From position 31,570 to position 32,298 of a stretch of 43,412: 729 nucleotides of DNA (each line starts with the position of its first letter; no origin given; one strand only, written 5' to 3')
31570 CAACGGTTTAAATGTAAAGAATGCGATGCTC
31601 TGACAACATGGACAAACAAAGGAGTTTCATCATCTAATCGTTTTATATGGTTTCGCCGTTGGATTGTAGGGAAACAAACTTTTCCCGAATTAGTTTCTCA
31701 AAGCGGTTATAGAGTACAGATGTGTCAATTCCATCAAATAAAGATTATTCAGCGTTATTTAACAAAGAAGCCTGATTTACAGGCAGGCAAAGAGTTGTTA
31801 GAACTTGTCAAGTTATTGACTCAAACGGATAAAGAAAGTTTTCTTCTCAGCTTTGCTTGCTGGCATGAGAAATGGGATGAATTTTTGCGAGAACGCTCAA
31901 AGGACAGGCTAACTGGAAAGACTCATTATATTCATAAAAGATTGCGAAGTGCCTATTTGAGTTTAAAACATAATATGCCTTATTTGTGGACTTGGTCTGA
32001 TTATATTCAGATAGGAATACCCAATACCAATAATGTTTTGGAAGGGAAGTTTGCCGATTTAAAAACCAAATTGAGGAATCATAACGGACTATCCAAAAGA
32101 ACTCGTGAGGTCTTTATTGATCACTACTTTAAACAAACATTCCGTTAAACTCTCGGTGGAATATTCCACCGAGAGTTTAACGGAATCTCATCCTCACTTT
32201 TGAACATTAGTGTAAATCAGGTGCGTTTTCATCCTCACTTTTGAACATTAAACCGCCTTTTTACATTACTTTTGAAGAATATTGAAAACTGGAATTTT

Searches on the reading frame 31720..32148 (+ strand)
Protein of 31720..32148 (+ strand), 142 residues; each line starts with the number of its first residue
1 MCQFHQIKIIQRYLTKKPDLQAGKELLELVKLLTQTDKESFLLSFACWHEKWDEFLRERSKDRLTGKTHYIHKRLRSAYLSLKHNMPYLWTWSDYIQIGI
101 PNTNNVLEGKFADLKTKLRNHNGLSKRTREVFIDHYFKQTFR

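Call 48: search_protein_families(library=pfam, proteins=[window:31720-32148:+])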
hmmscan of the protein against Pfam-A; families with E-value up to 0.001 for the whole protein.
window:31720-32148:+ (142 aa): 0 families

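Call 75: search_protein_families(library=ncbifam, proteins=[window:31720-32148:+], max_evalue=0.1)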
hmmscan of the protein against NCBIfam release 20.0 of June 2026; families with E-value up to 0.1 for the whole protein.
window:31720-32148:+ (142 aa): 3 families
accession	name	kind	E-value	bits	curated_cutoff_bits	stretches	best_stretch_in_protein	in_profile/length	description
NF048019.1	IS256_Zn_var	equivalog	9.4e-61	205.7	150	1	1-139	164-301/304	IS256 family transposase, variant Zn-binding type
NF033544.1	transpos_IS1249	exception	7.1e-20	71.5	300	1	2-130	169-313/382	IS1249 family transposase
TIGR03342.1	dsrC_tusE_dsvC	subfamily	0.0079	16.5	53.5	1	34-83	8-57/108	TusE/DsrC/DsvC family sulfur relay protein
